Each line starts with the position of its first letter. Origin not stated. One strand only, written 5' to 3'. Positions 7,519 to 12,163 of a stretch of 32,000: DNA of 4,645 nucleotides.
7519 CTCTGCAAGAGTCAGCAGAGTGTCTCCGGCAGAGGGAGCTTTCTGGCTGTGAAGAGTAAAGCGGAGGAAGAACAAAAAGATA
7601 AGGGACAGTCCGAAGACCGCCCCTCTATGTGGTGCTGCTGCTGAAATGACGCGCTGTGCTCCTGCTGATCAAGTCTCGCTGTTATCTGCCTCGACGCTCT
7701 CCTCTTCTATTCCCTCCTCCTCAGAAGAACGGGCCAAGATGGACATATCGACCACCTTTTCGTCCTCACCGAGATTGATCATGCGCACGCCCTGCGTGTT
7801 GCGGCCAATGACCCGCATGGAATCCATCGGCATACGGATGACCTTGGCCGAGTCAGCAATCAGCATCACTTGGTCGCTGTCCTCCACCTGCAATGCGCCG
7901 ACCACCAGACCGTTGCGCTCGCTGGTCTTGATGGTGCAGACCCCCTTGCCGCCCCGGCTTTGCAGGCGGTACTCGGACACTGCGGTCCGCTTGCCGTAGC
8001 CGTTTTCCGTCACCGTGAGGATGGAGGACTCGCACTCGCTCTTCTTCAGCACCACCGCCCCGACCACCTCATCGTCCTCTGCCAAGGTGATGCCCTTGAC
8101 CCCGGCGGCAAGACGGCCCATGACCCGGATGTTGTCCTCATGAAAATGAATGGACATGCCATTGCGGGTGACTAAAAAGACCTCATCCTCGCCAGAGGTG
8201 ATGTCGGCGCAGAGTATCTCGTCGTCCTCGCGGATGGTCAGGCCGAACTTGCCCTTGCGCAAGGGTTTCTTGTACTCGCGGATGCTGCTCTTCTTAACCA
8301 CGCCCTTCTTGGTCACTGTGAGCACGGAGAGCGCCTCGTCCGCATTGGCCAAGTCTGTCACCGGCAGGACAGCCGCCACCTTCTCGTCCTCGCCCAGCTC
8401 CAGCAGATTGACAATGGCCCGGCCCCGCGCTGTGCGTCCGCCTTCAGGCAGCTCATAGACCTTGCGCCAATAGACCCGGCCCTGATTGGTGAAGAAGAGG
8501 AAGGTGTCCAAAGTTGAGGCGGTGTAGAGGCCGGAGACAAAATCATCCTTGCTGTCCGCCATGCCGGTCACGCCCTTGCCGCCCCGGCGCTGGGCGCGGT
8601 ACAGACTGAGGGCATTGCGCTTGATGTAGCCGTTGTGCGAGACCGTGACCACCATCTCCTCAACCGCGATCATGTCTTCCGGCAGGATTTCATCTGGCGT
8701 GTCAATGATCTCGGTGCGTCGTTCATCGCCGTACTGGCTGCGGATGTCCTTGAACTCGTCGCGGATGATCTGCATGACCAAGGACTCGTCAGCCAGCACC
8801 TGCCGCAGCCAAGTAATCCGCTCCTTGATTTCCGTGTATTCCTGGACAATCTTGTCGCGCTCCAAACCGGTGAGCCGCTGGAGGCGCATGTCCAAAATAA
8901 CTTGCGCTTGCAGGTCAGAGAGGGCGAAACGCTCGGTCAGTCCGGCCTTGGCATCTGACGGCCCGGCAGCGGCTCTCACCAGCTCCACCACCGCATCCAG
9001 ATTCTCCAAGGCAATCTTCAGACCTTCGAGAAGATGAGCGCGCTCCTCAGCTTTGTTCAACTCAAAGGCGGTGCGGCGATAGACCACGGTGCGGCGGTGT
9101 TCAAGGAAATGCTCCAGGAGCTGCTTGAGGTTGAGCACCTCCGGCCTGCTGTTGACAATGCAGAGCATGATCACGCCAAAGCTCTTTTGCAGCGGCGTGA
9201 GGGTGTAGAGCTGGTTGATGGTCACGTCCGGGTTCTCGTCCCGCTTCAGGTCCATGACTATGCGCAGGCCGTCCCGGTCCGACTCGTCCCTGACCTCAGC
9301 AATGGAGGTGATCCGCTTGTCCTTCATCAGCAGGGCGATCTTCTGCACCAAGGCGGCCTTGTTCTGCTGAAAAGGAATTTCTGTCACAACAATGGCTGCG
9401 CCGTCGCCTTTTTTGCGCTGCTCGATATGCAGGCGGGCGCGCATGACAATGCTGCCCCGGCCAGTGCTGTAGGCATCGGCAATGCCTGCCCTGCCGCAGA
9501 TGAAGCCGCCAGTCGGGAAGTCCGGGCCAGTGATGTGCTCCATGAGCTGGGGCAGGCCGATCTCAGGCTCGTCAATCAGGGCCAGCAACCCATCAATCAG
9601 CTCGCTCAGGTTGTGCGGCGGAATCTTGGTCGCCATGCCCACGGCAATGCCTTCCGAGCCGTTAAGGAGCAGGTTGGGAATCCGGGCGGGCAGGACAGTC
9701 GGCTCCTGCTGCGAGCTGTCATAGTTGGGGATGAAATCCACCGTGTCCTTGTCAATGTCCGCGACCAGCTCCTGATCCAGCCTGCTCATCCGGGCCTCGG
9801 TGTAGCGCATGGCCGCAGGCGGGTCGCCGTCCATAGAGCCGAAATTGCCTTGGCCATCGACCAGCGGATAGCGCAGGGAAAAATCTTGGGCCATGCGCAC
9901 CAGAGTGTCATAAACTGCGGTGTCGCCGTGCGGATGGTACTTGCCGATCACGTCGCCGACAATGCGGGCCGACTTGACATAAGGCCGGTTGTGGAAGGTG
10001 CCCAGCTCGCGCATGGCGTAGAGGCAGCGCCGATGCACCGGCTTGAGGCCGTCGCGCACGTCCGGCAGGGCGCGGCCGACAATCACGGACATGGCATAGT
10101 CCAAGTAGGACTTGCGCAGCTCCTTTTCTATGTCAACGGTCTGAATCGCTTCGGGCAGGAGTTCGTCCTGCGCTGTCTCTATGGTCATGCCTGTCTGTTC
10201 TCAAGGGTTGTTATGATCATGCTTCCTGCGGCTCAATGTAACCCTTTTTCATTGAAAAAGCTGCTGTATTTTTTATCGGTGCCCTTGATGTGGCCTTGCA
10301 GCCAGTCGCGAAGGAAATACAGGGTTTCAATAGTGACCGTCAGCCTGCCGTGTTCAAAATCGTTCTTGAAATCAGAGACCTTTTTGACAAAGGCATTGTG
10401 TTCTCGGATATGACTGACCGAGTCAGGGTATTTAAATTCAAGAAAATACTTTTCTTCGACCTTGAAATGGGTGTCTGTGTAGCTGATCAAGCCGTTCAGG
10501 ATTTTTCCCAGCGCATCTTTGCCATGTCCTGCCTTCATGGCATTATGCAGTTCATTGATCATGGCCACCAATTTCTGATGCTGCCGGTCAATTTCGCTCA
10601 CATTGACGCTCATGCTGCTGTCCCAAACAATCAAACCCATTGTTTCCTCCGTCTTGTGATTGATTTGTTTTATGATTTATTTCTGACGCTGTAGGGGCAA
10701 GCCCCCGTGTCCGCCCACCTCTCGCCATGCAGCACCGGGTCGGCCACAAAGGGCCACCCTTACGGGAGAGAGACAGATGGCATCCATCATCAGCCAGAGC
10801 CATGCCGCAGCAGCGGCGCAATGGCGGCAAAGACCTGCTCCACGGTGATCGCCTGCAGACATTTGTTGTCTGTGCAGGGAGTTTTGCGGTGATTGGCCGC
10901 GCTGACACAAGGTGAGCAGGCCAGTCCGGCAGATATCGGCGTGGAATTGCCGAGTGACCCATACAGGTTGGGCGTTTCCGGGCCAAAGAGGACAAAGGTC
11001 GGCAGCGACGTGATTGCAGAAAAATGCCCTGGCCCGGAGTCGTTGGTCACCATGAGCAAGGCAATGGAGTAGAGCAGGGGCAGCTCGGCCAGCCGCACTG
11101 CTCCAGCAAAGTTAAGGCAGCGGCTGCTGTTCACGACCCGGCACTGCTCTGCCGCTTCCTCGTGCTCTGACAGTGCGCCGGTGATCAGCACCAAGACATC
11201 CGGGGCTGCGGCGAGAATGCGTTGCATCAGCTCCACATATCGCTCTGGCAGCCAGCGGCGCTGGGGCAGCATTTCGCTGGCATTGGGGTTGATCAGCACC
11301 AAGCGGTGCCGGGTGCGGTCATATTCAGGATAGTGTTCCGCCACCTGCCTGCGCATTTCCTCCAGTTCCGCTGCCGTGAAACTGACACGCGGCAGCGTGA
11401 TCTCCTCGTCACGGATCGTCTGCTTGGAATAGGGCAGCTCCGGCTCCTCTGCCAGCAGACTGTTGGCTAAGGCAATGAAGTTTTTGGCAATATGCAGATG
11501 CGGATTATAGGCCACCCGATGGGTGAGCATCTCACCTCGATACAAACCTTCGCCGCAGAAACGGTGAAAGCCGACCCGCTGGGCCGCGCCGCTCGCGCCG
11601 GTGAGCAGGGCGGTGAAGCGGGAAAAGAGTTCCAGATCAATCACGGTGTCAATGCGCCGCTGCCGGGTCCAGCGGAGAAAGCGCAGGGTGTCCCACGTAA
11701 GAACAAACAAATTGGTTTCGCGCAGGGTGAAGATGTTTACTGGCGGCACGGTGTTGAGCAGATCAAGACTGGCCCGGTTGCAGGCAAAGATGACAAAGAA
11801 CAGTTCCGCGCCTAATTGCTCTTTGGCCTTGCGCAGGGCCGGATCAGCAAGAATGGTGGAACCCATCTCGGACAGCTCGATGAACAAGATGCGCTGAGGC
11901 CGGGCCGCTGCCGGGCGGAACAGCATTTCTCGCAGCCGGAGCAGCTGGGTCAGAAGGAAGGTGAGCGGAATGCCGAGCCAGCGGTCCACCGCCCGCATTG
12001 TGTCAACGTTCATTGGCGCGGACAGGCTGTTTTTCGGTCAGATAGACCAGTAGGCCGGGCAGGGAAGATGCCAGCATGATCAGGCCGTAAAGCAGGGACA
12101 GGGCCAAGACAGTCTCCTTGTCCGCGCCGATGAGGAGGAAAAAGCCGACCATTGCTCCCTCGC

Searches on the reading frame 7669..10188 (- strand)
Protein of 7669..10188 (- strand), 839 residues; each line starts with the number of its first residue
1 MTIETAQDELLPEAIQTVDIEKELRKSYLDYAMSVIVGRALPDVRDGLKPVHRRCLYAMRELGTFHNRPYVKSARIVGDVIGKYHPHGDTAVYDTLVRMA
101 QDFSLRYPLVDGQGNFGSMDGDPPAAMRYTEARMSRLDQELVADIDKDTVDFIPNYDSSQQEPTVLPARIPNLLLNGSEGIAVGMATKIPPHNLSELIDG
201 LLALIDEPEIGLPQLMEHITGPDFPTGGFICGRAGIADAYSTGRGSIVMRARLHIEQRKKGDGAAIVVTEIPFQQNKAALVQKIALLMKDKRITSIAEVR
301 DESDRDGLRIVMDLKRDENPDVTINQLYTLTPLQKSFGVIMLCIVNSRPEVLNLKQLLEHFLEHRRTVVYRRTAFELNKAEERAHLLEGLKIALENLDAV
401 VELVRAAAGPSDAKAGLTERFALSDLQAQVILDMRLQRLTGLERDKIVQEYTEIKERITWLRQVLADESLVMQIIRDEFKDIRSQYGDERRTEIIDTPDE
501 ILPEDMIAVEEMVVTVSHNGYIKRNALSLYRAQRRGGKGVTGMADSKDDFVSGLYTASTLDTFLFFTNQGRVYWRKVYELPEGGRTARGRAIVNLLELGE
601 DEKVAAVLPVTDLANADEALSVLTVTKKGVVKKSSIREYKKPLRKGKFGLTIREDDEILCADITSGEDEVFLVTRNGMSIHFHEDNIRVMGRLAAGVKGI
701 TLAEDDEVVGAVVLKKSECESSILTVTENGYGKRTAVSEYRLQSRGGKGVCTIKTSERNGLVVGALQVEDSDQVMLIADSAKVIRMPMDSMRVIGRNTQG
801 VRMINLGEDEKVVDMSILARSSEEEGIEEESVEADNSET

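Call 5: search_protein_families(library=pfam, proteins=[window:7669-10188:-])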
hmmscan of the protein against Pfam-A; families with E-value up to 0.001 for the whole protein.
window:7669-10188:- (839 aa): 2 families
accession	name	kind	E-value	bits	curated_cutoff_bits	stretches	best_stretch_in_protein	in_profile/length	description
PF00521.26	DNA_topoisoIV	-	5.8e-164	546.5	31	1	39-479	1-431/432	DNA gyrase/topoisomerase IV, subunit A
PF03989.18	DNA_gyraseA_C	-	6.2e-71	234.1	27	6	722-768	2-47/48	DNA gyrase C-terminal domain, beta-propeller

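Call 10: find_homologous_proteins(query=window:7669-10188:-, max_evalue=1e-100)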
Query window:7669-10188:- (839 aa): 8000 proteins with E <= 1e-100 among 8000 candidates; the best 120 are listed.
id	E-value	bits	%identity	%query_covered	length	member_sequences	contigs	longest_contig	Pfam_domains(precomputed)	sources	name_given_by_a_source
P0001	0.0e+0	1733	94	100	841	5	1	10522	PF00521.27,PF03989.19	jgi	jgi:DNA gyrase subunit A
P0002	0.0e+0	1620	89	98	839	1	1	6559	PF00521.27,PF03989.19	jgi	jgi:DNA gyrase subunit A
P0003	0.0e+0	1614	87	99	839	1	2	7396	PF00521.27,PF03989.19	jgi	jgi:DNA gyrase subunit A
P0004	0.0e+0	1603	86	100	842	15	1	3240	PF00521.27,PF03989.19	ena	-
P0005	0.0e+0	1587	87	98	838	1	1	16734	PF00521.27,PF03989.19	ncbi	-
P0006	0.0e+0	1540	82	99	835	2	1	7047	PF00521.27,PF03989.19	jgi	jgi:DNA gyrase subunit A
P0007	0.0e+0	1478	79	100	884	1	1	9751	PF00521.27,PF03989.19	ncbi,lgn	ncbi:MAG: DNA gyrase subunit A [Candidatus Electrothrix sp.]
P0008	0.0e+0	1475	79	99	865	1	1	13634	PF00521.27,PF03989.19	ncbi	-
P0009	0.0e+0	1473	80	98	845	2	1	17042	PF00521.27,PF03989.19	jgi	jgi:DNA gyrase subunit A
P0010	0.0e+0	1473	79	100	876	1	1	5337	PF00521.27,PF03989.19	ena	-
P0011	0.0e+0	1469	79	100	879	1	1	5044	PF00521.27,PF03989.19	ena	-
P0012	0.0e+0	1469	80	98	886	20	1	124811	PF00521.27,PF03989.19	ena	-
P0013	0.0e+0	1468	79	98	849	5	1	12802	PF00521.27,PF03989.19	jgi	jgi:DNA gyrase subunit A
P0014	0.0e+0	1467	78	100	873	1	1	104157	PF00521.27,PF03989.19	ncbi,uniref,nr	ncbi:DNA gyrase subunit A [Candidatus Electrothrix aarhusensis]|uniref:DNA gyrase subunit A n=1 Tax=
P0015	0.0e+0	1465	79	99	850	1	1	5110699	PF00521.27,PF03989.19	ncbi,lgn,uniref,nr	ncbi:MAG: DNA gyrase subunit A [Candidatus Electrothrix aestuarii]|uniref:DNA gyrase subunit A n=1 T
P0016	0.0e+0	1464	78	99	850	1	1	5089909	PF00521.27,PF03989.19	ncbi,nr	ncbi:MAG: DNA gyrase subunit A [Candidatus Electrothrix scaldis]|nr:MAG: DNA gyrase subunit A [Candi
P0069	0.0e+0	1432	78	99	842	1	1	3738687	PF00521.27,PF03989.19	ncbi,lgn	ncbi:MAG: DNA gyrase subunit A [Candidatus Electrothrix sp. YB6]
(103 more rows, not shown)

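Call 13: find_encoding_contigs(protein=P0001, flank=6000, max_places=3)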
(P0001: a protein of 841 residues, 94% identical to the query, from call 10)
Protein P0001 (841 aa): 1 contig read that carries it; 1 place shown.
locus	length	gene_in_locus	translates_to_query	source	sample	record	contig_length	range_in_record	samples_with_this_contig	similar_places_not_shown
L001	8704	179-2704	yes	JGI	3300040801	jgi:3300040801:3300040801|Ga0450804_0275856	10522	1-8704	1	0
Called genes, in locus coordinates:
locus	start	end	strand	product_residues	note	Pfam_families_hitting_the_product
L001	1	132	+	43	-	?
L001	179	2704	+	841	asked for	PF00521:DNA_topoisoIV, PF03989:DNA_gyraseA_C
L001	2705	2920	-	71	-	-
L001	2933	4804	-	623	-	PF09913:DUF2142 (faint)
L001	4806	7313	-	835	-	PF01564:Spermine_synth (weak)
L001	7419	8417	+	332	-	PF01370:Epimerase, PF04321:RmlD_sub_bind, PF05368:NmrA, PF01073:3Beta_HSD, PF13460:NAD_binding_10, PF16363:GDP_Man_Dehyd, PF07993:NAD_binding_4 (weak)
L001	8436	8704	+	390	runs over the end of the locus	PF04230:PS_pyruv_trans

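Call 14: find_encoding_contigs(protein=P0005, flank=6000, max_places=3)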
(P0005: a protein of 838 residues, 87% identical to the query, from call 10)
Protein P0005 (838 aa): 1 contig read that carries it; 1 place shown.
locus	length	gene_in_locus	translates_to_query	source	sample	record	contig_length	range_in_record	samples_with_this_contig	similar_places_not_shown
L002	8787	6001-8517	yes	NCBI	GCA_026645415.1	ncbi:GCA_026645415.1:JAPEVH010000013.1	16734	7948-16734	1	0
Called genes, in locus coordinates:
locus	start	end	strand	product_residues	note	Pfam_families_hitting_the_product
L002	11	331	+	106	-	PF04358:DsrC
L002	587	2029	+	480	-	PF00730:HhH-GPD, PF00633:HHH, PF03372:Exo_endo_phos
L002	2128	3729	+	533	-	PF24391:HD-CE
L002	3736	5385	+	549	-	PF13432:TPR_16 (faint), PF13428:TPR_14 (faint), PF13431:TPR_17 (faint), PF00515:TPR_1 (weak), PF07719:TPR_2 (weak), PF13424:TPR_12, PF14559:TPR_19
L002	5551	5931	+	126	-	PF01814:Hemerythrin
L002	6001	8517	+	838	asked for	PF00521:DNA_topoisoIV, PF03989:DNA_gyraseA_C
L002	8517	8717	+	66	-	-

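Call 15: find_encoding_contigs(protein=P0003, flank=6000, max_places=3)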
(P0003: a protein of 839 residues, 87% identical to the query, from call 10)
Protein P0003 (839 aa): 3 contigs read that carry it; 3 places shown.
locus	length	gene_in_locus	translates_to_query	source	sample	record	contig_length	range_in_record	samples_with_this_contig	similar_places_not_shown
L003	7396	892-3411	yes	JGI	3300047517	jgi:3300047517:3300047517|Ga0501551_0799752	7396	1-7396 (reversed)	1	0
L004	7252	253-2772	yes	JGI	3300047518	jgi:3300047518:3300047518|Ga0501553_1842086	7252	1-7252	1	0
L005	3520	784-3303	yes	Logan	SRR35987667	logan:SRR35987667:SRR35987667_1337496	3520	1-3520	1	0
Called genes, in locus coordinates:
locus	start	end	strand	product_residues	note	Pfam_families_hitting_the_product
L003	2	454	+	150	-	?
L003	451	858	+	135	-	PF01814:Hemerythrin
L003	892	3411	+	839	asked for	PF00521:DNA_topoisoIV, PF03989:DNA_gyraseA_C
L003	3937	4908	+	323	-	PF14734:DUF4469 (weak)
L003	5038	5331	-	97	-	-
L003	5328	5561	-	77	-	-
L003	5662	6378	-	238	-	PF00215:OMPdecase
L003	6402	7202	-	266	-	PF01790:LGT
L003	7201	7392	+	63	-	-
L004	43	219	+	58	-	-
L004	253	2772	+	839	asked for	PF00521:DNA_topoisoIV, PF03989:DNA_gyraseA_C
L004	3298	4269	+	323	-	PF14734:DUF4469 (weak)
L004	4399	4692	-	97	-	-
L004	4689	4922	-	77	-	-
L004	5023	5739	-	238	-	PF00215:OMPdecase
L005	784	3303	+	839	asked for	PF00521:DNA_topoisoIV, PF03989:DNA_gyraseA_C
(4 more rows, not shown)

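Call 43: search_protein_families(library=pfam, proteins=[L003:3937-4908:+], max_evalue=0.1)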
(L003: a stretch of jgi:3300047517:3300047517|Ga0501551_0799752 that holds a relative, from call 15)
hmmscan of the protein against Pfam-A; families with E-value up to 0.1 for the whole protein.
L003:3937-4908:+ (323 aa): 1 family
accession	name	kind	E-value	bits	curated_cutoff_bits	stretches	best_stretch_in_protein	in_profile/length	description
PF14734.12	DUF4469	-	2.2e-08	34.4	22.6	1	100-191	1-92/101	Domain of unknown function (DUF4469) with IG-like fold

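Call 71: find_encoding_contigs(protein=P0002, flank=5000, max_places=1)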
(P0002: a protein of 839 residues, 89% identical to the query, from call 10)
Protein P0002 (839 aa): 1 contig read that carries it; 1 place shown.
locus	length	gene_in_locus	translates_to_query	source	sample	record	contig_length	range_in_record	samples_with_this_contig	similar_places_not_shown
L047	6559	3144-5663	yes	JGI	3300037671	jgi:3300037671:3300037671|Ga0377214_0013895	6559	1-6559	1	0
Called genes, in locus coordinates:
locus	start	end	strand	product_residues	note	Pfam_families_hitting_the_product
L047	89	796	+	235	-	-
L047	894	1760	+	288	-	PF12784:PDDEXK_2, PF27070:HTH_Rpn_C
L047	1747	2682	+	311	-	PF12784:PDDEXK_2, PF27070:HTH_Rpn_C (weak)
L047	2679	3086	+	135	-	PF01814:Hemerythrin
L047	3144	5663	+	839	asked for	PF00521:DNA_topoisoIV, PF03989:DNA_gyraseA_C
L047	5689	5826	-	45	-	-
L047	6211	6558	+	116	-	?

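Call 72: find_encoding_contigs(protein=P0006, flank=5000, max_places=1)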
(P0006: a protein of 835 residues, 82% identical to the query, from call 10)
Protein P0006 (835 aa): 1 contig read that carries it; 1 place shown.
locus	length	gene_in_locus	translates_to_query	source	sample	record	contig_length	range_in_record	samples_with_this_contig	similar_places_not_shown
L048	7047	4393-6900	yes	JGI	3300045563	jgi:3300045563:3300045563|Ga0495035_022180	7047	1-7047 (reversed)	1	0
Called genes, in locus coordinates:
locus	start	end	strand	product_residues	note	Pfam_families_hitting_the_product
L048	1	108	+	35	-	?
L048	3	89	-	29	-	?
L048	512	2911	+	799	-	PF02518:HATPase_c, PF00204:DNA_gyraseB, PF01751:Toprim, PF00986:DNA_gyraseB_C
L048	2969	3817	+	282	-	PF12784:PDDEXK_2 (weak), PF27070:HTH_Rpn_C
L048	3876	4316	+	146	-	PF01814:Hemerythrin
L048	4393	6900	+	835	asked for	PF00521:DNA_topoisoIV, PF03989:DNA_gyraseA_C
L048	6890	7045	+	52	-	?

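Call 73: find_encoding_contigs(protein=P0016, flank=6000, max_places=1)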
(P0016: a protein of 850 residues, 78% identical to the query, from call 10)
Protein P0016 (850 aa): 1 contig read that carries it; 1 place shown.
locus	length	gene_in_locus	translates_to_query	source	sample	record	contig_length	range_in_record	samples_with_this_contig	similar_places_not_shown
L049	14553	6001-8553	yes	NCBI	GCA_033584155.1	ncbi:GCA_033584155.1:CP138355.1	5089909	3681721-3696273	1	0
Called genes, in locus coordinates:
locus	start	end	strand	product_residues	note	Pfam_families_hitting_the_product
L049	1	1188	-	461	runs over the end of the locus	PF01943:Polysacc_synt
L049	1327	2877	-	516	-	PF00535:Glycos_transf_2, PF07021:MetW, PF13489:Methyltransf_23, PF08241:Methyltransf_11, PF08242:Methyltransf_12, PF13649:Methyltransf_25, PF13847:Methyltransf_31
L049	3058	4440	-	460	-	PF13231:PMT_2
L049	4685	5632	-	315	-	PF00535:Glycos_transf_2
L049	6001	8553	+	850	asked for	PF00521:DNA_topoisoIV, PF03989:DNA_gyraseA_C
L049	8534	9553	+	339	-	PF01210:NAD_Gly3P_dh_N, PF02558:ApbA (weak), PF03446:NAD_binding_2 (faint), PF03807:F420_oxidored (weak), PF07479:NAD_Gly3P_dh_C, PF20618:GPD_NAD_C_bact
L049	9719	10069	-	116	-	PF02635:DsrE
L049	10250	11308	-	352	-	PF00056:Ldh_1_N, PF02866:Ldh_1_C (weak)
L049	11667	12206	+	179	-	PF02579:Nitro_FeMo-Co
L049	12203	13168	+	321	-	PF09140:MipZ (weak), PF10609:ParA, PF13614:AAA_31, PF00142:Fer4_NifH (weak), PF01656:CbiA, PF02374:ArsA_ATPase (faint), PF13187:Fer4_9 (weak), PF14697:Fer4_21 (weak), +6 more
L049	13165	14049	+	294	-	PF01656:CbiA, PF02374:ArsA_ATPase (weak), PF10609:ParA, PF13614:AAA_31 (faint), PF12838:Fer4_7 (faint), PF12797:Fer4_2 (faint), PF13237:Fer4_10 (weak), PF14697:Fer4_21 (weak), +2 more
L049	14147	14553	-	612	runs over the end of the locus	PF00128:Alpha-amylase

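Call 74: find_encoding_contigs(protein=P0069, flank=6000, max_places=1)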
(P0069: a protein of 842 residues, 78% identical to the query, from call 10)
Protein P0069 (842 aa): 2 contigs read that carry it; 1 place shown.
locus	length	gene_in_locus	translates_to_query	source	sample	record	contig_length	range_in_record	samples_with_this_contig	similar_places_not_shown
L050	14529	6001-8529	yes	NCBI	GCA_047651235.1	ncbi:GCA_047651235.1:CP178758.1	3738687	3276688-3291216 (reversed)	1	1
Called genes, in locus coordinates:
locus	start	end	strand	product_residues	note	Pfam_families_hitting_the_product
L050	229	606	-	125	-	PF07007:LprI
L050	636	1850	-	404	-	PF13439:Glyco_transf_4, PF13579:Glyco_trans_4_4, PF20706:GT4-conflict, PF00534:Glycos_transf_1, PF13692:Glyco_trans_1_4, PF13524:Glyco_trans_1_2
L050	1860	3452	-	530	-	PF01408:GFO_IDH_MocA, PF02894:GFO_IDH_MocA_C, PF22725:GFO_IDH_MocA_C3, PF25084:LbH_EIF2B (weak), PF00132:Hexapep (weak), PF25087:GMPPB_C (weak), PF14602:Hexapep_2 (weak), PF00132:Hexapep (weak)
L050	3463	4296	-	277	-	PF17930:LpxI_N, PF06230:LpxI_C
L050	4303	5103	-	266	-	PF25084:LbH_EIF2B (faint), PF25087:GMPPB_C (weak), PF00132:Hexapep, PF13720:Acetyltransf_11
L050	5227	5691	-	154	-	PF22817:ApeP-like, PF07977:FabA, PF22818:ApeI-like, PF01575:MaoC_dehydratas (weak)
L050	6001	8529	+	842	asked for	PF00521:DNA_topoisoIV, PF03989:DNA_gyraseA_C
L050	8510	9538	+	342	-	PF01210:NAD_Gly3P_dh_N, PF02558:ApbA (weak), PF03446:NAD_binding_2 (faint), PF03807:F420_oxidored (weak), PF07479:NAD_Gly3P_dh_C, PF20618:GPD_NAD_C_bact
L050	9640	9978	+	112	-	-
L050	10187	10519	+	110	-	-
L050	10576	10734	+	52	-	-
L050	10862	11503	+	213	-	-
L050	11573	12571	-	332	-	PF14057:GGGtGRT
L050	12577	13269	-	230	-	-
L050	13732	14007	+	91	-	-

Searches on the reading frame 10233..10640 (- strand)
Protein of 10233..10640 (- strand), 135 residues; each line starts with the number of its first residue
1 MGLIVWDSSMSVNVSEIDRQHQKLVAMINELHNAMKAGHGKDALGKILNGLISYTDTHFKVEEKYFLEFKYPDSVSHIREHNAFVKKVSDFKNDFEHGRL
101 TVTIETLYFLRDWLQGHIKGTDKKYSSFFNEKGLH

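Call 5: search_protein_families(library=pfam, proteins=[window:10233-10640:-])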
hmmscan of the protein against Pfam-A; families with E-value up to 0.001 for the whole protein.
window:10233-10640:- (135 aa): 1 family
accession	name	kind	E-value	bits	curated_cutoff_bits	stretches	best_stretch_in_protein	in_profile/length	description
PF01814.28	Hemerythrin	-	1.2e-16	61.8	25.3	1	14-125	3-123/127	Hemerythrin HHE cation binding domain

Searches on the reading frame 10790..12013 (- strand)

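Call 5: search_protein_families(library=pfam, proteins=[window:10790-12013:-])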
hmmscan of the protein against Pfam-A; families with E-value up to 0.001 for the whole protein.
window:10790-12013:- (407 aa): 1 family
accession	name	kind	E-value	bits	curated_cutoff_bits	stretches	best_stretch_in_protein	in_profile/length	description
PF01075.23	Glyco_transf_9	-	3e-18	66.5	22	1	112-374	4-241/247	Glycosyltransferase family 9 (heptosyltransferase)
